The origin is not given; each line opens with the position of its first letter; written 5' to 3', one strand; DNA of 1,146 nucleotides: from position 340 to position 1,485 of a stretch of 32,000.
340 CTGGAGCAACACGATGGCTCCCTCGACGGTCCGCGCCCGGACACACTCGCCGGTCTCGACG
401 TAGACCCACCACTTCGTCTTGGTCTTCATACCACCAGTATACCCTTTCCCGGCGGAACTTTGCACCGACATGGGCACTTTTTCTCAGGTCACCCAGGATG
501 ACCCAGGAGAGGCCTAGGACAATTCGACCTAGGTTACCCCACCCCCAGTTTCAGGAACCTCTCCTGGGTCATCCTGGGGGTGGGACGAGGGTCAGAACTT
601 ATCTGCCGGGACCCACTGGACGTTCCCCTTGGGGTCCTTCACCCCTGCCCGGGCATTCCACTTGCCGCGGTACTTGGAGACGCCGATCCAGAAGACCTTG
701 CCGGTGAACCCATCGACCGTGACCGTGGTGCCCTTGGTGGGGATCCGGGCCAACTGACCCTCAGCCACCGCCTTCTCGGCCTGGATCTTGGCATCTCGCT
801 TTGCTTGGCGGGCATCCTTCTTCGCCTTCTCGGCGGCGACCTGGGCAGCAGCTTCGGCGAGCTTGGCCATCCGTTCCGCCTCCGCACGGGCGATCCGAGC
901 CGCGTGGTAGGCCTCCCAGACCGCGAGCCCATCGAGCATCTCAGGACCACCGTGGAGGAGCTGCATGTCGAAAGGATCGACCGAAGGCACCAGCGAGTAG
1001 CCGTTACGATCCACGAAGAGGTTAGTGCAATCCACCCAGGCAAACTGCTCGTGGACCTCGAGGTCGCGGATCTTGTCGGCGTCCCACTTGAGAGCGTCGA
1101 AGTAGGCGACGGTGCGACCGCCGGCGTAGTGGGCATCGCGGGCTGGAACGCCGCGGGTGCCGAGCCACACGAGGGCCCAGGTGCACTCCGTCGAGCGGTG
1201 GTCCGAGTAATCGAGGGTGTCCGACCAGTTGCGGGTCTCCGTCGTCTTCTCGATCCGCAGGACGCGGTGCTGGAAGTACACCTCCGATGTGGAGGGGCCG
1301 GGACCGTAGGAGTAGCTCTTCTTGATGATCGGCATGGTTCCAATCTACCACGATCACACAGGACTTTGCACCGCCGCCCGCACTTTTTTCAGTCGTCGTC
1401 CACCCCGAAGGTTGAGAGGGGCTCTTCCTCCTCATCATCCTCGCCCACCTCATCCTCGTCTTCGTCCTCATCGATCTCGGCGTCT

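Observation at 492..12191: Four-copy ~80-bp intergenic hairpin repeat with covarying arms and a flippable core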

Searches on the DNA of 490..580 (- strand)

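Call 54: build_rna_model(alignment_id=A2, structure=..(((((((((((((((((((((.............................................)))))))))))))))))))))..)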
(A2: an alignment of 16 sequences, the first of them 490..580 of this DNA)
Model R1 built from alignment A2 (16 sequences, 91 columns); structure: as given.
model positions 91; base pairs 21; branch points 0; effective number of sequences 2.78; information 0.627 bits per position. Calibrated on 0.2 Mb of random sequence (short: E-values are rough).
structure used (alignment columns):
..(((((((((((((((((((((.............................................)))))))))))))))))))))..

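Call 55: search_with_rna_model(model_id=R1, source=window, filters=off, max_evalue=10)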
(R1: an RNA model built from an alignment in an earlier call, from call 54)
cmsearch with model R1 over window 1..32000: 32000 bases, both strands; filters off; matches with E-value up to 10: 32.
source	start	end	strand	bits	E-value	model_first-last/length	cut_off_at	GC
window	4037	4127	-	92.2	7e-22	1-91/91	no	0.66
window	490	580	-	89.5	3.5e-21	1-91/91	no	0.6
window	7874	7964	-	83.3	1.4e-19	1-91/91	no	0.52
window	12107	12195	-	73.8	3.8e-17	1-91/91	no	0.58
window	490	580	+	66.1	3.5e-15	1-91/91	no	0.6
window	7874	7964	+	55.4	1.9e-12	1-91/91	no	0.52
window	4037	4127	+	55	2.4e-12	1-91/91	no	0.66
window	12107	12195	+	43.2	2.6e-09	1-91/91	no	0.58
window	23105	23159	+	13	0.14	1-91/91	no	0.69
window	30559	30584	+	11.5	0.35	1-91/91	no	0.62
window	30559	30584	-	11.4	0.38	1-91/91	no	0.62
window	17781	17860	-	10.7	0.58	1-91/91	no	0.62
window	17781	17860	+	9.1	1.5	1-91/91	no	0.62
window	3936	4004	+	8.3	2.4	1-91/91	no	0.52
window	28039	28082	+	7.4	4.1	1-91/91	no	0.39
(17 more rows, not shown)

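Call 56: search_with_rna_model(model_id=R1, sources=[L001, L003, L007, L008, L009, L011, L124, L125, L126, L127, L128, L139, L140, L142, L149, L152, L162, L163, L181, L193, L218, L224, L225, L235, L131, L136, L214, L219, L234, L147], max_evalue=0.01)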
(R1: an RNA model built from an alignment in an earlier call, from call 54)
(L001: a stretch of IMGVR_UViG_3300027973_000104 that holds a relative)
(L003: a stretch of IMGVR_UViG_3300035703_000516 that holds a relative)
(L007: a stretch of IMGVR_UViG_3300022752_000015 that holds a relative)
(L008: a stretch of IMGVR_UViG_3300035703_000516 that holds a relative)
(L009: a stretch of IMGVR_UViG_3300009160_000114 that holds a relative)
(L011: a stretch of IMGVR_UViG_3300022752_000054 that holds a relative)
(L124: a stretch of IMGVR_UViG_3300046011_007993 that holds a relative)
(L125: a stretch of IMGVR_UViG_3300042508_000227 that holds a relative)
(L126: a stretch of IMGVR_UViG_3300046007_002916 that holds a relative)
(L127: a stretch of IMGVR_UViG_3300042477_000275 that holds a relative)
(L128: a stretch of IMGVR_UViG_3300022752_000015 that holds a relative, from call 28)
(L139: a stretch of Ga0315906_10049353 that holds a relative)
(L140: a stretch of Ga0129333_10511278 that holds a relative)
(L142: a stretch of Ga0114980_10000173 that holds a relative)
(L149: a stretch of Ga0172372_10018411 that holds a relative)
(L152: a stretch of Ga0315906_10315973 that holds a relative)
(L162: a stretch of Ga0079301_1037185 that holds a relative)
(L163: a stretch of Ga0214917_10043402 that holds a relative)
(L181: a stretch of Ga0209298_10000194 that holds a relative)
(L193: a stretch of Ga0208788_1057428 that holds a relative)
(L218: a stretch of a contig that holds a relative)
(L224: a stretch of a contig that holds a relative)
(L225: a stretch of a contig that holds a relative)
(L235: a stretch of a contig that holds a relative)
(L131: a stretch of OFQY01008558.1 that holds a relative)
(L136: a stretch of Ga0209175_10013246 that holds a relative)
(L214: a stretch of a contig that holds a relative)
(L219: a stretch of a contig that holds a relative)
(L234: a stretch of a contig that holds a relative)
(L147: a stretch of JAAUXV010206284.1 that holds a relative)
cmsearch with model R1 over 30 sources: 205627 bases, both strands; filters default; matches with E-value up to 0.01: 88.
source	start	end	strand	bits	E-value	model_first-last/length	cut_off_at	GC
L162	926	1016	-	95.8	5.4e-22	1-91/91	no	0.64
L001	4388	4478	+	94.1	1.5e-21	1-91/91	no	0.62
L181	4803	4893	+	94.1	1.5e-21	1-91/91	no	0.62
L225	3064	3154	+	94.1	1.5e-21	1-91/91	no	0.62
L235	3276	3366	-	94.1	1.5e-21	1-91/91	no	0.62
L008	807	897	-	93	2.8e-21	1-91/91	no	0.65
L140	67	157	+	89.5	2.3e-20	1-91/91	no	0.6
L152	439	529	+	88.2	5e-20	1-91/91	no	0.65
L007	9815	9905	-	87.4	7.8e-20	1-91/91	no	0.66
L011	10706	10796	+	87.4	7.8e-20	1-91/91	no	0.66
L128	12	102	+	87.4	7.8e-20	1-91/91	no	0.66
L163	26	116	-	87.4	7.8e-20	1-91/91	no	0.66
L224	13320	13410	+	87.4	7.8e-20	1-91/91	no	0.66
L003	52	142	-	86.5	1.3e-19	1-91/91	no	0.49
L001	7891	7981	+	84.5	4.4e-19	1-91/91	no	0.58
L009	2273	2363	+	84.5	4.4e-19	1-91/91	no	0.58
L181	8306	8396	+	84.5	4.4e-19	1-91/91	no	0.58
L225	6567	6657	+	84.5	4.4e-19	1-91/91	no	0.58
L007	5907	5997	-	83.8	6.6e-19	1-91/91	no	0.6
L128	3920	4010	+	83.8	6.6e-19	1-91/91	no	0.6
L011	7141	7231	+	80.5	4.7e-18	1-91/91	no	0.51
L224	9755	9845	+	80.5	4.7e-18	1-91/91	no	0.51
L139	3772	3861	-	78.9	1.2e-17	1-91/91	no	0.62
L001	834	924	+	78.7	1.3e-17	1-91/91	no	0.51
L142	11073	11163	+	78.7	1.3e-17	1-91/91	no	0.51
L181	1249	1339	+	78.7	1.3e-17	1-91/91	no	0.51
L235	6830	6920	-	78.7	1.3e-17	1-91/91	no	0.51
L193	804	892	-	78.4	1.6e-17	1-91/91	no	0.58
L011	2653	2741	+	75.9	7.1e-17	1-91/91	no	0.58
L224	5267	5355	+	75.9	7.1e-17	1-91/91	no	0.58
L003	4285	4373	-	73.8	2.4e-16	1-91/91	no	0.58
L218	3761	3849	-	73.8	2.4e-16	1-91/91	no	0.58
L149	5726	5814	+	71.2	1.1e-15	1-91/91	no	0.63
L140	67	157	-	66.1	2.2e-14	1-91/91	no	0.6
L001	7891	7981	-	60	8.1e-13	1-91/91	no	0.58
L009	2273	2363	-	60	8.1e-13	1-91/91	no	0.58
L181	8306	8396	-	60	8.1e-13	1-91/91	no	0.58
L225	6567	6657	-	60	8.1e-13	1-91/91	no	0.58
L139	3772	3861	+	59.2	1.3e-12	1-91/91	no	0.62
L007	5907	5997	+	58.4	2.1e-12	1-91/91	no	0.6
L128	3920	4010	-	58.4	2.1e-12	1-91/91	no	0.6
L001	4388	4478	-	55.5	1.2e-11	1-91/91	no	0.62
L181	4803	4893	-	55.5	1.2e-11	1-91/91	no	0.62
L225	3064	3154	-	55.5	1.2e-11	1-91/91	no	0.62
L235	3276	3366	+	55.5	1.2e-11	1-91/91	no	0.62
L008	807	897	+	54.6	2e-11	1-91/91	no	0.65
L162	926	1016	+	53.4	4.2e-11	1-91/91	no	0.64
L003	52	142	+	53.3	4.4e-11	1-91/91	no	0.49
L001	834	924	-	52.7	6.2e-11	1-91/91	no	0.51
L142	11073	11163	-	52.7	6.2e-11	1-91/91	no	0.51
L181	1249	1339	-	52.7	6.2e-11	1-91/91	no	0.51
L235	6830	6920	+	52.7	6.2e-11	1-91/91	no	0.51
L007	9815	9905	+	52.2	8.6e-11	1-91/91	no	0.66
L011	10706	10796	-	52.2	8.6e-11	1-91/91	no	0.66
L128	12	102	-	52.2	8.6e-11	1-91/91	no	0.66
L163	26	116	+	52.2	8.6e-11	1-91/91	no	0.66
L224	13320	13410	-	52.2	8.6e-11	1-91/91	no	0.66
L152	439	529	-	51.7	1.1e-10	1-91/91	no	0.65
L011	7141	7231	-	51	1.7e-10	1-91/91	no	0.51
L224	9755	9845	-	51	1.7e-10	1-91/91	no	0.51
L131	1484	1574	-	50.2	2.6e-10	1-91/91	no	0.6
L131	1484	1574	+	45.5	4.2e-09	1-91/91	no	0.6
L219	9135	9224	+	45.3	4.8e-09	1-91/91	no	0.63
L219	9135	9224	-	45.2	5.1e-09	1-91/91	no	0.63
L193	804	892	+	44.3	8.8e-09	1-91/91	no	0.58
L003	4285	4373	+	43.2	1.7e-08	1-91/91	no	0.58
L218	3761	3849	+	43.2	1.7e-08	1-91/91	no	0.58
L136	1705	1794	+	42.1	3.3e-08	1-91/91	no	0.62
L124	235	324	-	41.1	5.8e-08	1-91/91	no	0.61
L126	12193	12282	-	41.1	5.8e-08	1-91/91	no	0.61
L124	235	324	+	40.8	6.9e-08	1-91/91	no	0.61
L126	12193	12282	+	40.8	6.9e-08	1-91/91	no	0.61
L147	75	166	+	40.6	7.6e-08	1-91/91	no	0.6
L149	5726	5814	-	40.1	1e-07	1-91/91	no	0.63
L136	1705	1794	-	39.7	1.4e-07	1-91/91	no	0.62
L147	75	166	-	39.5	1.5e-07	1-91/91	no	0.6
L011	2653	2741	-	39.1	1.9e-07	1-91/91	no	0.58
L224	5267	5355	-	39.1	1.9e-07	1-91/91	no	0.58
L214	1603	1693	+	38.9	2.2e-07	1-91/91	no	0.65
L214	1603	1693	-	38.8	2.3e-07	1-91/91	no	0.65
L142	6263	6351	-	36.8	7.2e-07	1-91/91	no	0.54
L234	21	110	+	36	1.2e-06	1-91/91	no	0.62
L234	21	110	-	35.6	1.5e-06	1-91/91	no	0.62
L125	357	446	-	33.7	4.5e-06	1-91/91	no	0.58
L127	431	520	-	33.7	4.5e-06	1-91/91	no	0.58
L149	6081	6168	+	29.6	5.4e-05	1-91/91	no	0.72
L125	357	446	+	27.1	0.00023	1-91/91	no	0.58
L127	431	520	+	27.1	0.00023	1-91/91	no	0.58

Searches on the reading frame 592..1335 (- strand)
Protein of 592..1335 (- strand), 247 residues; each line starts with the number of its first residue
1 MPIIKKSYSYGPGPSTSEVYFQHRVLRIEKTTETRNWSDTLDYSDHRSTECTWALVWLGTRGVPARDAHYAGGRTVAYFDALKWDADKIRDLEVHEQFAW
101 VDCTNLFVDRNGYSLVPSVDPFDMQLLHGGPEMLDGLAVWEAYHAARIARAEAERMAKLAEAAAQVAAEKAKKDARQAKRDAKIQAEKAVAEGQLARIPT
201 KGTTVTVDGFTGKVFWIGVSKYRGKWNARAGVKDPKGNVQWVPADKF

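Call 25: search_protein_families(library=pfam, proteins=[window:592-1335:-], max_evalue=0.01)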
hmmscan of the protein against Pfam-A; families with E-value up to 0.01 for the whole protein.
window:592-1335:- (247 aa): 0 families

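Call 26: search_protein_families(library=phrogs, proteins=[window:592-1335:-], max_evalue=0.001)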
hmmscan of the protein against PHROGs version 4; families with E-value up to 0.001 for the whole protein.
window:592-1335:- (247 aa): 0 families

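Call 28: find_related_loci(query=window:592-1335:-, collection=viral_contigs, flank=10000)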
Query window:592-1335:- (247 aa) in viral_contigs; peptide patterns used: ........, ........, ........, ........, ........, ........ (x = any residue, [..] = any of these).
15 stretches matched a pattern; 1 encode a relative of the query (tblastn E <= 1e-3); 1 distinct loci.
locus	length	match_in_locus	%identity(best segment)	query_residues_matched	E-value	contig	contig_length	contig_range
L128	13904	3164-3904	87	1-247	2e-138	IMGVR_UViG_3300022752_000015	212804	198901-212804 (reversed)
